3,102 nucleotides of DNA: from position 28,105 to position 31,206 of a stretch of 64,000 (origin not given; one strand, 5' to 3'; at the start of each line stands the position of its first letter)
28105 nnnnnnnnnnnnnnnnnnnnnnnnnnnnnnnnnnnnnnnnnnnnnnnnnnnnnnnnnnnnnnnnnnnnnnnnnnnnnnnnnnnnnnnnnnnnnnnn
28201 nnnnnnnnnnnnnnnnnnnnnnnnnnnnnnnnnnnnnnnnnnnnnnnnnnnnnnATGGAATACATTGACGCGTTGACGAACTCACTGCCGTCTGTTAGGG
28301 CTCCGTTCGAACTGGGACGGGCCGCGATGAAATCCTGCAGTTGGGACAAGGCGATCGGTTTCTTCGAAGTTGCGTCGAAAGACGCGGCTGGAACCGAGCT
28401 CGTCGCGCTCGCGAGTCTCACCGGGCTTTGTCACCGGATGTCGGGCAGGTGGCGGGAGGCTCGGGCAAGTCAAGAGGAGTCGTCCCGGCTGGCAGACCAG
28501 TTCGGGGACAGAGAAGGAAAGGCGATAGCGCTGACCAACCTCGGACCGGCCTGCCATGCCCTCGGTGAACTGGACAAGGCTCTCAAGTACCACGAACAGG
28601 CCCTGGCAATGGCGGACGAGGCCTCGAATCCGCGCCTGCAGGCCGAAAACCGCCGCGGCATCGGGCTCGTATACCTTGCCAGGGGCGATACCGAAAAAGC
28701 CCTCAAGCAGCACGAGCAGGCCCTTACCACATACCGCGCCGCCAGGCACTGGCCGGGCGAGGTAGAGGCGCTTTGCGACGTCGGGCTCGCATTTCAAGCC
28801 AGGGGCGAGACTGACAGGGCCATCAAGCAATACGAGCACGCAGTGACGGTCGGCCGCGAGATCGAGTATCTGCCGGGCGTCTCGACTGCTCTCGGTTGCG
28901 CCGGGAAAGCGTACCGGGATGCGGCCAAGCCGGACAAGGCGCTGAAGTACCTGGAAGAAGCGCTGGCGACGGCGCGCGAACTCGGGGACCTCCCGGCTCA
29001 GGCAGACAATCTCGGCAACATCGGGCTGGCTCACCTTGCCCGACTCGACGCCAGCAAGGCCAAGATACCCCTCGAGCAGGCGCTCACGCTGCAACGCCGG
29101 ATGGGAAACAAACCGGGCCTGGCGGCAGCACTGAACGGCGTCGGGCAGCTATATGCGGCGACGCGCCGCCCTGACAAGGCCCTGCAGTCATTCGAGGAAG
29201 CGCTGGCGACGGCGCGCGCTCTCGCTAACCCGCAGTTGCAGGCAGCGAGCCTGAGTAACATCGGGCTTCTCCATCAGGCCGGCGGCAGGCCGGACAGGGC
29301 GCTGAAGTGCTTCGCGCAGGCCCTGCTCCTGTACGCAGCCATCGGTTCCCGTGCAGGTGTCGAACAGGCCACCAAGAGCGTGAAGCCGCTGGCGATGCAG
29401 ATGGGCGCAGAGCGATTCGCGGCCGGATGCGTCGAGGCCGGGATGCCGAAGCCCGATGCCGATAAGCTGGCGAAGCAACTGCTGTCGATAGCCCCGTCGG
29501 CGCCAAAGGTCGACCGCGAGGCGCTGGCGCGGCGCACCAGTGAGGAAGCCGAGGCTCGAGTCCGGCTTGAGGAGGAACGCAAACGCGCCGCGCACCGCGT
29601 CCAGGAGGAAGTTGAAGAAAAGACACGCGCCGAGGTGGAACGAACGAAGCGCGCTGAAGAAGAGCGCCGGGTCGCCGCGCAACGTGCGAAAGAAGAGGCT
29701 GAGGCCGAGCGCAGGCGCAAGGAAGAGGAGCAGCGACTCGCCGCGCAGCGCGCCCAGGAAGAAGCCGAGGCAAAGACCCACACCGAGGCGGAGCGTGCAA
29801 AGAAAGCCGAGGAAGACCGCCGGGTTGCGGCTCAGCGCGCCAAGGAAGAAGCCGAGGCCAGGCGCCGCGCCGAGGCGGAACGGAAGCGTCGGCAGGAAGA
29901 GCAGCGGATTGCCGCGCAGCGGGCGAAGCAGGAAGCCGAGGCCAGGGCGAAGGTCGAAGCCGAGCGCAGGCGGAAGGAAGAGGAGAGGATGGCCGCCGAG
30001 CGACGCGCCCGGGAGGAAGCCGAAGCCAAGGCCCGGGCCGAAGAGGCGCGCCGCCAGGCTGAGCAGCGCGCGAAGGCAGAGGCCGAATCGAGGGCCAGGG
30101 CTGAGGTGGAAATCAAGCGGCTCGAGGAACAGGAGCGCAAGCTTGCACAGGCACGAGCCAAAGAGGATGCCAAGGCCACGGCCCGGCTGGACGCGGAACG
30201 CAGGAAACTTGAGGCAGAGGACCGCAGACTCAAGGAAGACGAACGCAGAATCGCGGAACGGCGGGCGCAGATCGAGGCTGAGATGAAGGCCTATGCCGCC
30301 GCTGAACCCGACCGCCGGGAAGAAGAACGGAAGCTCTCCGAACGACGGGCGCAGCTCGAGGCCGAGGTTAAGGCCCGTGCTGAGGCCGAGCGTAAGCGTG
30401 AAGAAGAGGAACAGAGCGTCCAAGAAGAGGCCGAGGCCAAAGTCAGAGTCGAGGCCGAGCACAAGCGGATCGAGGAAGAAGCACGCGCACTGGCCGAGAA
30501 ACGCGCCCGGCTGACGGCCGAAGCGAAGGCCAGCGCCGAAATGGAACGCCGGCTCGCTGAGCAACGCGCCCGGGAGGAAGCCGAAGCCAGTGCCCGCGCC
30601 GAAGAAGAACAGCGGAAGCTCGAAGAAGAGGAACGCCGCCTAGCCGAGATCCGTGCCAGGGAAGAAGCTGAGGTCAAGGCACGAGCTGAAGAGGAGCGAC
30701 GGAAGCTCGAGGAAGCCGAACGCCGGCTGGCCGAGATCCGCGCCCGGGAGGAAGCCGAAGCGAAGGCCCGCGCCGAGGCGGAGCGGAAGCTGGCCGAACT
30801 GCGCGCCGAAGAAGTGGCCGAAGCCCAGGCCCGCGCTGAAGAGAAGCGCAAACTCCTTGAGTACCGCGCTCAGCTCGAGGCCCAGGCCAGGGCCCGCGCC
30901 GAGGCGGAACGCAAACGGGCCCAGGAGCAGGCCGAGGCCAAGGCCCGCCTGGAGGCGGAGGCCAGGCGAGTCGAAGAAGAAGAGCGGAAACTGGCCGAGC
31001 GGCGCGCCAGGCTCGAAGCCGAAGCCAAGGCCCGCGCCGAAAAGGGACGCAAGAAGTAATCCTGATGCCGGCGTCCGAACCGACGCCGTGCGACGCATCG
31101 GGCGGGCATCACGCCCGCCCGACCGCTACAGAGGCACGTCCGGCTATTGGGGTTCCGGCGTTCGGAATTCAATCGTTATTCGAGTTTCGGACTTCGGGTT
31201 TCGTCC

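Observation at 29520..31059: ~520-aa ER/K-rich periodic repeat domain appended to a TPR protein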

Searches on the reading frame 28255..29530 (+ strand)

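Call 36: find_related_loci(query=window:28255-29530:+, collection=genome_contigs, flank=10000)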
Query window:28255-29530:+ (425 aa) in genome_contigs; peptide patterns used: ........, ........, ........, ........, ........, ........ (x = any residue, [..] = any of these).
178 stretches matched a pattern; 26 encode a relative of the query (tblastn E <= 1e-3); 26 distinct loci.
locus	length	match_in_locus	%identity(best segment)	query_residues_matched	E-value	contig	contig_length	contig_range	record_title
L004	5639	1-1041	80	76-422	0e+0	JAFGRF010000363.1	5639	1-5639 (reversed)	MAG: candidate division WOR-3 bacterium isolate Zod_Metabat.816 k87_12388019, whole genome shotgun sequence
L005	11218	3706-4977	60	1-424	4e-166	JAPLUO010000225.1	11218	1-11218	MAG: candidate division WOR-3 bacterium isolate LacPavin_0920_WC90_MAG_62_12 LacPavin_0920_WC90_scaffold_786066, whole g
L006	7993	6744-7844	44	3-384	3e-85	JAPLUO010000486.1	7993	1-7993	MAG: candidate division WOR-3 bacterium isolate LacPavin_0920_WC90_MAG_62_12 LacPavin_0920_WC90_scaffold_436154, whole g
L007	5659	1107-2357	33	3-379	7e-67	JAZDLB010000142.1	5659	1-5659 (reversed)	MAG: Candidatus Zixiibacteriota bacterium isolate MEGAHIT-group-0.565 k141_16287312, whole genome shotgun sequence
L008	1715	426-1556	36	3-379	3e-69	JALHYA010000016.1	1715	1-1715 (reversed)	MAG: Patescibacteria group bacterium isolate PFL142 seq_2145295, whole genome shotgun sequence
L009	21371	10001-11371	34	3-397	2e-63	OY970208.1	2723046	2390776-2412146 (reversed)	MAG: uncultured candidate division Zixibacteria bacterium isolate MFD04408.bin.1.44 genome assembly, chromosome: 1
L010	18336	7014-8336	37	4-368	1e-68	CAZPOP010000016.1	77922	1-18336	MAG TPA_asm: uncultured Ignavibacteria bacterium isolate SRP214966_co5_260 genome assembly, contig: NODE_108_length_7792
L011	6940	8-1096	40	56-407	4e-50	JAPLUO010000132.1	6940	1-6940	MAG: candidate division WOR-3 bacterium isolate LacPavin_0920_WC90_MAG_62_12 LacPavin_0920_WC90_scaffold_387304, whole g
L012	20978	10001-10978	29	21-386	7e-46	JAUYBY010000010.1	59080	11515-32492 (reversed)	MAG: Candidatus Zixiibacteriota bacterium isolate C20_concoct.bin.73 C20_k141_409854, whole genome shotgun sequence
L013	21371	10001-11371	29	9-383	5e-32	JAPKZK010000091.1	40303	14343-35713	MAG: Candidatus Aminicenantes bacterium isolate LacPavin_0920_SED2_MAG_46_26 LacPavin_0920_SED2_scaffold_120126, whole g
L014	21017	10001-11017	28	12-373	1e-25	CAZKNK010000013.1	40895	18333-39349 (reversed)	MAG TPA_asm: uncultured Staphylococcus sp. isolate SRP199465_co1_724 genome assembly, contig: NODE_2053_length_40895_cov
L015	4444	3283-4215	28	90-396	4e-19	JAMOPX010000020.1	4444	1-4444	MAG: Desulfobacterales bacterium isolate 4559-240_metabat2_scaf2bin.002 4559-240_scaffold_11756_c1, whole genome shotgun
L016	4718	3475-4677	23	21-398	7e-18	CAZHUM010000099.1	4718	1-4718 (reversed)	MAG TPA_asm: uncultured Thermoplasmata archaeon isolate SRP141376_co2_322 genome assembly, contig: NODE_29007_length_471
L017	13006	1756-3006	23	50-389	3e-13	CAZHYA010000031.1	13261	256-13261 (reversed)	MAG TPA_asm: uncultured Bacteroidales bacterium isolate binchicken_co42_12 genome assembly, contig: NODE_7114_length_132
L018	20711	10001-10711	28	6-347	3e-9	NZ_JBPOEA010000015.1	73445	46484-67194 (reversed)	Fodinibius sp. SL11 SL11_contig_15, whole genome shotgun sequence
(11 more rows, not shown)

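Call 41: find_homologous_proteins(query=window:28255-29530:+, max_evalue=1e-30)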
Query window:28255-29530:+ (425 aa): 16 proteins with E <= 1e-30 among 8000 candidates.
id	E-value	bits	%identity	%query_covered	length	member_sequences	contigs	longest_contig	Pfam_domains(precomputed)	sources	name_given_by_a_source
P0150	2.3e-72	262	40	96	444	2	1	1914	PF13431.13,PF13414.13,PF10952.16,PF12477.14,PF13176.13,PF13428.13,PF13374.13,PF14559.13,PF17874.8,PF00515.35,PF13424.13,PF21033.5,PF14938.13,PF13432.13,PF13181.13,PF07719.24,PF13174.13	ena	-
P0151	6.7e-67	244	38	96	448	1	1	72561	PF13414.13,PF13176.13,PF13428.13,PF13374.13,PF17874.8,PF00515.35,PF13424.13,PF14938.13,PF13432.13,PF13181.13,PF07719.24,PF13174.13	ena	-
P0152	1.4e-65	240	39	96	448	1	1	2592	PF13414.13,PF13176.13,PF13428.13,PF13374.13,PF14559.13,PF17874.8,PF00515.35,PF13424.13,PF14938.13,PF13432.13,PF13181.13,PF07719.24,PF13174.13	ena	-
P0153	2.4e-57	213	45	69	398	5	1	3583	PF17874.8,PF00515.35,PF13424.13,PF13176.13,PF13432.13,PF13181.13,PF07719.24,PF13374.13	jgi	jgi:tetratricopeptide (TPR) repeat protein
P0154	6.1e-55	205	40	68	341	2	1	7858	PF13414.13,PF17874.8,PF00515.35,PF13424.13,PF13176.13,PF14938.13,PF13432.13,PF13428.13,PF13181.13,PF07719.24,PF13374.13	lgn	-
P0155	2.1e-53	200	43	69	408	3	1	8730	PF13414.13,PF17874.8,PF00515.35,PF13424.13,PF13176.13,PF13181.13,PF07719.24,PF13374.13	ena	-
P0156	4.6e-53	199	39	64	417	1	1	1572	PF00515.35,PF13424.13,PF13176.13,PF14938.13,PF13432.13,PF13181.13,PF07719.24,PF13374.13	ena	-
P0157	2.0e-51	193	42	69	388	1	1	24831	PF10602.16,PF13414.13,PF17874.8,PF00515.35,PF13424.13,PF13176.13,PF13432.13,PF13181.13,PF07719.24,PF13374.13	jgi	jgi:tetratricopeptide (TPR) repeat protein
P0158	1.5e-50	190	40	69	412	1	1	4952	PF10602.16,PF13414.13,PF17874.8,PF00515.35,PF13424.13,PF13176.13,PF13181.13,PF07719.24,PF13374.13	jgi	jgi:tetratricopeptide (TPR) repeat protein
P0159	1.6e-49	187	40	69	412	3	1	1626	PF10602.16,PF13414.13,PF17874.8,PF00515.35,PF13424.13,PF13176.13,PF13432.13,PF13181.13,PF07719.24,PF13374.13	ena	-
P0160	1.0e-48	184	32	76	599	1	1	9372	PF10602.16,PF13431.13,PF13414.13,PF25058.2,PF10952.16,PF13176.13,PF13428.13,PF13374.13,PF07721.21,PF14559.13,PF10345.16,PF17874.8,PF00515.35,PF13424.13,PF28559.1,PF21033.5,PF13432.13,PF13181.13,PF07719.24,PF13174.13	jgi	jgi:tetratricopeptide (TPR) repeat protein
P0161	7.6e-48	182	41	69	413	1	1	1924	PF10602.16,PF17874.8,PF00515.35,PF13424.13,PF13176.13,PF13432.13,PF13181.13,PF07719.24,PF13374.13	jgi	jgi:tetratricopeptide (TPR) repeat protein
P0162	3.3e-47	179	39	69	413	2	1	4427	PF10602.16,PF13414.13,PF17874.8,PF00515.35,PF13424.13,PF13176.13,PF13181.13,PF07719.24,PF13374.13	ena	-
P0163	1.1e-44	171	39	55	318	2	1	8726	PF17874.8,PF00515.35,PF13424.13,PF13176.13,PF14938.13,PF13432.13,PF13428.13,PF13181.13,PF07719.24,PF13374.13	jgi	jgi:tetratricopeptide (TPR) repeat protein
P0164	4.5e-42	163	41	52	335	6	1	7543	PF00515.35,PF13424.13,PF13176.13,PF13432.13,PF13181.13,PF07719.24,PF13374.13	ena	-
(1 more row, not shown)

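Call 43: find_related_loci(query=A2, collection=metagenome_contigs, flank=5000)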
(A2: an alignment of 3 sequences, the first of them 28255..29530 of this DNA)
Query A2 (425 aa) in metagenome_contigs; peptide patterns used: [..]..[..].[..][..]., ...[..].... (x = any residue, [..] = any of these).
600 stretches matched a pattern (row limit reached: there are more); 38 encode a relative of the query (tblastn E <= 1e-3); 38 distinct loci.
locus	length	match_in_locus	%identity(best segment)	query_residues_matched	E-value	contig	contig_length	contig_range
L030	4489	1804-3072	63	2-424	0e+0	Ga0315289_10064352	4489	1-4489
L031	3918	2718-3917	64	1-400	2e-178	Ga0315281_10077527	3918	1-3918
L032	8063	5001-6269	61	1-423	5e-169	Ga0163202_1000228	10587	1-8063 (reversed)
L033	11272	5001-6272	59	1-424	1e-165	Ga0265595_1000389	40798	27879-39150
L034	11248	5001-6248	58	2-417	6e-163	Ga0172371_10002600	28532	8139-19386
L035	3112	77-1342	59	2-423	5e-171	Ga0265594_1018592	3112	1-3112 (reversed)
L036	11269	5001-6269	59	1-423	1e-162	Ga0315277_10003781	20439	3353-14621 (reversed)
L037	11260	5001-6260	60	1-420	6e-162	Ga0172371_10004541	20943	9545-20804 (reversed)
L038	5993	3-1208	61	21-422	1e-157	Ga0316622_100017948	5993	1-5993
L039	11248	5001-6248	56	2-417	9e-149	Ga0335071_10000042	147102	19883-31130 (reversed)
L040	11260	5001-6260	60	1-420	7e-162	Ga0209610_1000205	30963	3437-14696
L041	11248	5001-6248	58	2-417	6e-163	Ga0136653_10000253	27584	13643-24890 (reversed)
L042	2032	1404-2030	62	2-369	1e-85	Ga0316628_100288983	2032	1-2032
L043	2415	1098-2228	37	3-379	4e-74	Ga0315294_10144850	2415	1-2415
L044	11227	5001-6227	37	3-409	7e-68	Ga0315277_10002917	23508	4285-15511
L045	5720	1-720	41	51-409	5e-48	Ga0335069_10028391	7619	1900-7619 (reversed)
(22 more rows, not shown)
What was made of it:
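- Tried and rejected: The orthologues had to be found through DNA-level locus searches (calls 36, 43).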

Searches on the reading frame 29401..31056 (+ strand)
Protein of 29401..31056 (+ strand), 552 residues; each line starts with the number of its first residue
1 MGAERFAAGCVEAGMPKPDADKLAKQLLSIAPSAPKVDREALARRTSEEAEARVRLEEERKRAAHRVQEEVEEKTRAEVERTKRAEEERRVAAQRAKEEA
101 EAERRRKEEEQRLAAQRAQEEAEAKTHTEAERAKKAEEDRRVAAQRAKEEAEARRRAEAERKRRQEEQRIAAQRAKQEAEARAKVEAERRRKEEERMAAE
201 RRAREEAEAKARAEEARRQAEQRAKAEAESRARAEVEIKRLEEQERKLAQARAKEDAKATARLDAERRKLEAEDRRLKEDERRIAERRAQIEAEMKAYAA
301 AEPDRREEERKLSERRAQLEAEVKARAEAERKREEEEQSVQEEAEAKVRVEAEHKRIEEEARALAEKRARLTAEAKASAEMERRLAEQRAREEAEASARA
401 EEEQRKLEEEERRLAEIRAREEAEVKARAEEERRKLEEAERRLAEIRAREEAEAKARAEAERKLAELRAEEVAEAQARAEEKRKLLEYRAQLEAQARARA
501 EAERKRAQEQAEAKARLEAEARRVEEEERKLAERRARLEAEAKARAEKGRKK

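Call 26: search_solved_structures(query=window:29521-31056:+, max_evalue=1, show_alignments=2)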
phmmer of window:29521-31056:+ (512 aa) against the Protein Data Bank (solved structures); distinct sequences matched with E-value up to 1: 0.
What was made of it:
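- Tried and rejected: PDB sequences give no hit at E up to 1 (call 26).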

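Call 27: search_protein_families(library=ncbifam, proteins=[window:29401-31056:+], max_evalue=0.1)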
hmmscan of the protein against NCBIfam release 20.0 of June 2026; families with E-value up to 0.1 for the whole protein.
window:29401-31056:+ (552 aa): 1 family
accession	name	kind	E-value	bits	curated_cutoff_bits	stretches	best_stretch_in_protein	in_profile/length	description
TIGR02794.1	tolA_full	equivalog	0.007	15.6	59.45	0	237-402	75-244/362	cell envelope integrity protein TolA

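Call 28: search_protein_representatives(protein=window:29521-31056:+)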
Query: 512 residues. Proteins with E-value up to 0.001 (for the whole library): 29; up to 1e-10: 1; up to 1e-30: 0. The best 29 are listed.
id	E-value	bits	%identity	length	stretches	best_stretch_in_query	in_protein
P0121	1.4e-11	60.7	52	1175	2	267-506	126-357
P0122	1.2e-10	57.6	69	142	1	424-512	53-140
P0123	5.7e-08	48.8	40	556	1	114-408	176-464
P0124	1.1e-07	47.9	58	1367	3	104-509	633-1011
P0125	1.9e-07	47.1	56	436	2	94-222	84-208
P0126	7.9e-07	45.1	43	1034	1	10-183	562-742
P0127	1.7e-06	44.0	39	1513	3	54-420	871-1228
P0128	4.5e-06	42.6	42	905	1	67-468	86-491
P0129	5.9e-06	42.2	41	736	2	37-245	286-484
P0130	7.0e-06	41.9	42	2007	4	105-497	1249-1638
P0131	1.1e-05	41.2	54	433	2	59-195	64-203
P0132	2.9e-05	39.9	38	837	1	240-463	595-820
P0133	3.7e-05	39.6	45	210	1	91-208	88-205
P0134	5.1e-05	39.1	51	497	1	355-506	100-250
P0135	7.6e-05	38.5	49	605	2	4-151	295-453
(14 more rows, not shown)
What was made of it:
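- Tried and rejected: HMMER against 1.84 billion representatives gives 29 weak hits, the best at 60.7 bits (call 28).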

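Call 32: find_encoding_contigs(protein=P0122, flank=10000, max_places=6)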
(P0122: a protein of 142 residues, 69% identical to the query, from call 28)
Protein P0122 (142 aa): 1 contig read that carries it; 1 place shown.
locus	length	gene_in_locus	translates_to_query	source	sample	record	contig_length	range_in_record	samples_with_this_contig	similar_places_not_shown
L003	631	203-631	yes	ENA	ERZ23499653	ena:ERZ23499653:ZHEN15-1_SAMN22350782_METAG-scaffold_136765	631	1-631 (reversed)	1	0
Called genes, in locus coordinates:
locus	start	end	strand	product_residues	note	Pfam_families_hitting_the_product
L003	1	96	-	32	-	?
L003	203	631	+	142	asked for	?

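Call 60: find_homologous_proteins(query=A3, max_evalue=0.00001)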
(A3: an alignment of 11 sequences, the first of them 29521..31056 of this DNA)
Query A3 (11 sequences) (512 aa, profile of the alignment): 23 proteins with E <= 0.00001 among 8000 candidates.
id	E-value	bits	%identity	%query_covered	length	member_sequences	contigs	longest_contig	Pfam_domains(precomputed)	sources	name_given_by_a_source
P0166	4.6e-11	60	-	-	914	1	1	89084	-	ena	-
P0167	4.7e-9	53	50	9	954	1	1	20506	-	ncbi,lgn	-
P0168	1.2e-8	52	44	23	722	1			PF00437.27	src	-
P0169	1.2e-8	52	47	13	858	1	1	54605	PF05170.21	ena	-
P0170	2.3e-8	51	42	37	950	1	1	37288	PF13431.13,PF13414.13,PF13176.13,PF13428.13,PF25064.2,PF14559.13,PF24575.2,PF00515.35,PF12895.14,PF13424.13,PF13432.13,PF13181.13,PF07719.24,PF13174.13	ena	-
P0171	6.4e-8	50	49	13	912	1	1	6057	-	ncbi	-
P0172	1.4e-7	48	41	17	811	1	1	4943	PF11751.15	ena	-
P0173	2.3e-7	48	-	-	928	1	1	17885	PF00571.34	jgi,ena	-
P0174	3.4e-7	47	38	25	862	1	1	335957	PF11751.15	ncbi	ncbi:MAG: PorP/SprF family type IX secretion system membrane protein [Gelidibacter sp.]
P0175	5.8e-7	46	-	-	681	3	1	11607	PF02636.24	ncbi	-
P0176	6.5e-7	46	-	-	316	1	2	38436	-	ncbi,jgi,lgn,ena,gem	-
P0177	1.2e-6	45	64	4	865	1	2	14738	PF05170.21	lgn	-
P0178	1.2e-6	45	48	12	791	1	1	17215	PF00656.28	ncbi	ncbi:MAG: caspase family protein [Elsteraceae bacterium]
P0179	1.5e-6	45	-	-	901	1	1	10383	-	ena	-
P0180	2.1e-6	45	41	9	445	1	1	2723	PF12717.14,PF00514.30,PF02985.29,PF03130.23,PF13513.13,PF13646.13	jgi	jgi:HEAT repeat protein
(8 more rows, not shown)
